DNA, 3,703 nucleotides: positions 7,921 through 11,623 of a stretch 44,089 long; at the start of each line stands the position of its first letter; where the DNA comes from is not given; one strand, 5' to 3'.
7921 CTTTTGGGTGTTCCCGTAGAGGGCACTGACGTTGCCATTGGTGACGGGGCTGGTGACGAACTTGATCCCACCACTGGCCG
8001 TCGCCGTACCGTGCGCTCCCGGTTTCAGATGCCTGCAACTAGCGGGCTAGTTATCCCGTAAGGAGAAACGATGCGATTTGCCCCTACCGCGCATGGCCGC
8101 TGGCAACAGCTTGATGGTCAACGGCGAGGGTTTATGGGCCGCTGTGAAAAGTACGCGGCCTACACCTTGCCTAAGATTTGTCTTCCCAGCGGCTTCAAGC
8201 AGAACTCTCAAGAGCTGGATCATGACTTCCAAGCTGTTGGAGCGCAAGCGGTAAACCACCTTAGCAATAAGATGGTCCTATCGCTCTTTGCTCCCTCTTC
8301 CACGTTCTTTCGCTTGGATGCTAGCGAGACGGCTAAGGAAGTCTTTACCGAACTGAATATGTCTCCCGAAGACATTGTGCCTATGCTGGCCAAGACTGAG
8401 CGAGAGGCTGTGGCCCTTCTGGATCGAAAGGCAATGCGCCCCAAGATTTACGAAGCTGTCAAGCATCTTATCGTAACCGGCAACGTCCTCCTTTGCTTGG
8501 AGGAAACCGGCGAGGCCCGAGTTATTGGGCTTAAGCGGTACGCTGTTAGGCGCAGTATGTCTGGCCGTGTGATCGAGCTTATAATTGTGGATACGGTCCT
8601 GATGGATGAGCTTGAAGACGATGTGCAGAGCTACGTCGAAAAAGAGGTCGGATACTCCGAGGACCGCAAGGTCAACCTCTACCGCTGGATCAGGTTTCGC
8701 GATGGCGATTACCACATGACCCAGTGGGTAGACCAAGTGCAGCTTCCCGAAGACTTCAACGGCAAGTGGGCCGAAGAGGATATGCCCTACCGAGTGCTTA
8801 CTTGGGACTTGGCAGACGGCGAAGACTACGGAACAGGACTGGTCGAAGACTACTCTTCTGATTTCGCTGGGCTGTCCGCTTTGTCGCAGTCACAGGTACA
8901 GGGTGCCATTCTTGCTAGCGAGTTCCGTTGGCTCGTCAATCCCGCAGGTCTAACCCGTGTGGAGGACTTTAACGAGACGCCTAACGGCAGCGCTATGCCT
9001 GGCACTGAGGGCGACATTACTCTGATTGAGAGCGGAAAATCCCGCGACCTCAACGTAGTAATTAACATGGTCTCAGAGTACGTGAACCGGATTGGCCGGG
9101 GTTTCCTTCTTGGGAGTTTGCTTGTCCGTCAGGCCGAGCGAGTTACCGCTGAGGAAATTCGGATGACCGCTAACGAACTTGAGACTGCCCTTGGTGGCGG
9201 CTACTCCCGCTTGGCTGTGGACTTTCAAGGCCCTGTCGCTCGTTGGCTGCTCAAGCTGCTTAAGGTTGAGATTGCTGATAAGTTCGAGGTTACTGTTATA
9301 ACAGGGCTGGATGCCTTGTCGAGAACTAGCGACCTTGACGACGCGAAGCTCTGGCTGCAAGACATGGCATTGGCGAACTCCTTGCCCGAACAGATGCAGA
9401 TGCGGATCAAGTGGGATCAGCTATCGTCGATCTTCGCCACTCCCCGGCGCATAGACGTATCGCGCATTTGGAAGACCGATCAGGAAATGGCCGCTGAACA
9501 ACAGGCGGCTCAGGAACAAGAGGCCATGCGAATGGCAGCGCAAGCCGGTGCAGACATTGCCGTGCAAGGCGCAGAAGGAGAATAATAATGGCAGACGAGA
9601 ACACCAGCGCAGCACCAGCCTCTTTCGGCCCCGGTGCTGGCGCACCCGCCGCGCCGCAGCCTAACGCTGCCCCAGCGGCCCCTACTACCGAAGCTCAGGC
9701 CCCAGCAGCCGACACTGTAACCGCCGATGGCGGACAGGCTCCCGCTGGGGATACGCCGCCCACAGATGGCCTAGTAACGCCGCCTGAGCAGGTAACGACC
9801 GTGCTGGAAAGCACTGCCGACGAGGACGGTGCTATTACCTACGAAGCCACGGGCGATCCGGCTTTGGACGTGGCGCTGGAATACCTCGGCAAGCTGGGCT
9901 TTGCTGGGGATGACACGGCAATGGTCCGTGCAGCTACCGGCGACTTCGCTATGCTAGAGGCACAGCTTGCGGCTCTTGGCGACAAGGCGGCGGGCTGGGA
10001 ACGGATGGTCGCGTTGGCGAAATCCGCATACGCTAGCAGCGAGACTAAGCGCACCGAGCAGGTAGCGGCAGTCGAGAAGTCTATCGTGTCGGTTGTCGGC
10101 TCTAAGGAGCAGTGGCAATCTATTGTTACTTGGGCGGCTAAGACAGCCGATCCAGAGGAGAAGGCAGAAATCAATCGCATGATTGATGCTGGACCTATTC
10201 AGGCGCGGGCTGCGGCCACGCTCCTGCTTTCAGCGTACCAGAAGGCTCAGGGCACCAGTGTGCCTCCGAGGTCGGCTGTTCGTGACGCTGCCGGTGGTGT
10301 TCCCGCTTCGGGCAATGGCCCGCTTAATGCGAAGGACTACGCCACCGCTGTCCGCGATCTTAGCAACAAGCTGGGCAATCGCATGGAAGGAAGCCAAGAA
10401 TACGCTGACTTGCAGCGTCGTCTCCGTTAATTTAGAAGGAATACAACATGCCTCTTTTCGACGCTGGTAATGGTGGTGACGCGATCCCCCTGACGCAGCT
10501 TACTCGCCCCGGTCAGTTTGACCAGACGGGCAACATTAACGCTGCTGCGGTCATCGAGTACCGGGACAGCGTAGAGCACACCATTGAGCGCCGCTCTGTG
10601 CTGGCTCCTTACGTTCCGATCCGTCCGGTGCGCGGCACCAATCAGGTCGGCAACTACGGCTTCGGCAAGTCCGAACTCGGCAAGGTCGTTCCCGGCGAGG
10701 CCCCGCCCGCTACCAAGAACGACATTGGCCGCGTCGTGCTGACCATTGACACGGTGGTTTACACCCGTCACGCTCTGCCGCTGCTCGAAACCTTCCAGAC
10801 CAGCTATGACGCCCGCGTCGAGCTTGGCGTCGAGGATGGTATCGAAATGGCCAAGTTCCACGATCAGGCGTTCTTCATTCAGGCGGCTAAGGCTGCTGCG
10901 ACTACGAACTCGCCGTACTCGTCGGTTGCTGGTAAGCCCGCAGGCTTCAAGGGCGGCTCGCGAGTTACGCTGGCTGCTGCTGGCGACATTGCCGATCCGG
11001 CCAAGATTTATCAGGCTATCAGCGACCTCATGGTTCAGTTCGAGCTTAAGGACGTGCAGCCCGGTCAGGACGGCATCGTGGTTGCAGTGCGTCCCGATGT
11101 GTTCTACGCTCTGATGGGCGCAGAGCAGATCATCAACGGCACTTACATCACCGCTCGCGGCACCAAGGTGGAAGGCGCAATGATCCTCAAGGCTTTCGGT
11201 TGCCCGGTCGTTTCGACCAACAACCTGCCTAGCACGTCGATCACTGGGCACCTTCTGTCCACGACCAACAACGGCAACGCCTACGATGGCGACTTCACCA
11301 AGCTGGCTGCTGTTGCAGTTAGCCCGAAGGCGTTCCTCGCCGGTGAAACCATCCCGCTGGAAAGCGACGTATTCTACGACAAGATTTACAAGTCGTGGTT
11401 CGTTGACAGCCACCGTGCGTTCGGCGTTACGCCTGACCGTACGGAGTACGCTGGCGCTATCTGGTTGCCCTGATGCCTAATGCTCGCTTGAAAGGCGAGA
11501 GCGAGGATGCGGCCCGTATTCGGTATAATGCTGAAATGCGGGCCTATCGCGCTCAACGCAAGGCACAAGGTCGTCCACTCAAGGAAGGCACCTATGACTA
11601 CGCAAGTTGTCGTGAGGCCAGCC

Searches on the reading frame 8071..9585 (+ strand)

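Call 8: search_protein_families(library=phrogs, proteins=[window:8071-9585:+])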
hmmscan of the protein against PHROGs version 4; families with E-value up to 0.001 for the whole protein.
window:8071-9585:+ (504 aa): 2 families
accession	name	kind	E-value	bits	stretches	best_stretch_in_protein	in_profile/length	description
phrog_449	-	connector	7.4e-178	593.2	1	4-500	5-508/520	head-tail adaptor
phrog_332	-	connector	1.6e-16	60.8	1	236-496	258-537/560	head-tail adaptor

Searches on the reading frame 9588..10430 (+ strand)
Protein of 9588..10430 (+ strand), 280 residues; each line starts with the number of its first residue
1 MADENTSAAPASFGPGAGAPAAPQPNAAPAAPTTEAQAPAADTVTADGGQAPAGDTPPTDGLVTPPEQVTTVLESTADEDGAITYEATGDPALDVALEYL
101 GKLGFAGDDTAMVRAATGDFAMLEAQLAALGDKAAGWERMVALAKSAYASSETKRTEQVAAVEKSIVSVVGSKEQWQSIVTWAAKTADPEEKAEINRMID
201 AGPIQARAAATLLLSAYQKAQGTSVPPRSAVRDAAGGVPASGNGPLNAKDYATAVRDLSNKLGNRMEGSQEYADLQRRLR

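Call 8: search_protein_families(library=phrogs, proteins=[window:9588-10430:+])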
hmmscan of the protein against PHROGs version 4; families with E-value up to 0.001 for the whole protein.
window:9588-10430:+ (280 aa): 2 families
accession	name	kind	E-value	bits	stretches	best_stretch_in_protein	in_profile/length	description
phrog_1018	-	head and packaging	1e-53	184.1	1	1-280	1-273/280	head scaffolding protein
phrog_1052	-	head and packaging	4.7e-07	30.9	1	159-224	176-241/293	head assembly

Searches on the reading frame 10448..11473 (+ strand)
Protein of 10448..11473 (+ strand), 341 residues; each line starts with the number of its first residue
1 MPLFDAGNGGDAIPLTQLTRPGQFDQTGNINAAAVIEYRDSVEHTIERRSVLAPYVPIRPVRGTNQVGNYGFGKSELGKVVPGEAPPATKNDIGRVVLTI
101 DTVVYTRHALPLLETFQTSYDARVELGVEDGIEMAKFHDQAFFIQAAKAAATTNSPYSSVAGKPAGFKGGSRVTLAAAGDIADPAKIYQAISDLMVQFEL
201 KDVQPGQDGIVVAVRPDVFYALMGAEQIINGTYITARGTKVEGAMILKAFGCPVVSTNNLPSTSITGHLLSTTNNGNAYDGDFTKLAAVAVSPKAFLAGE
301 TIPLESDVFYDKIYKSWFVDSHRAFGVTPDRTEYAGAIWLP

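Call 8: search_protein_families(library=phrogs, proteins=[window:10448-11473:+])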
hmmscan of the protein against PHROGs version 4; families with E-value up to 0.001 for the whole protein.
window:10448-11473:+ (341 aa): 1 family
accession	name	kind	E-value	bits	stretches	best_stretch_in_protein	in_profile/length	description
phrog_267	-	head and packaging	1e-73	249.8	1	17-339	28-324/410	major head protein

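Call 62: find_encoding_contigs(protein=window:10448-11473:+, flank=10000, max_places=10)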
Protein window:10448-11473:+ (341 aa): 1 contig read that carries it; 1 place shown.
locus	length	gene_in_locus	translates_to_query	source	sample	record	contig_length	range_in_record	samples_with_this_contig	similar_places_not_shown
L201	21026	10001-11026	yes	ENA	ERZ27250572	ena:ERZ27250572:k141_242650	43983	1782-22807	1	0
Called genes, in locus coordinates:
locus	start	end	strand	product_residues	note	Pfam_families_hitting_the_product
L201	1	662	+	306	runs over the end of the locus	-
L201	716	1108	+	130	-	PF02945:Endonuclease_7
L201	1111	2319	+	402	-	-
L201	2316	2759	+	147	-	PF18909:dGTP_diPhyd_N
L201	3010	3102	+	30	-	-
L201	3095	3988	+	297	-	PF14743:DNA_ligase_OB_2 (weak)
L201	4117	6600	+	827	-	PF14700:RPOL_N, PF00940:RNA_pol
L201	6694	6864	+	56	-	-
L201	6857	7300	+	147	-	-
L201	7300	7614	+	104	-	-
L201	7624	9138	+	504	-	PF12236:Head-tail_con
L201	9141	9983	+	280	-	-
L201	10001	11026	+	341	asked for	PF25209:Phage_capsid_4 (weak)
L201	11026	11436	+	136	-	PF02945:Endonuclease_7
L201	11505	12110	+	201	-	PF17212:Tube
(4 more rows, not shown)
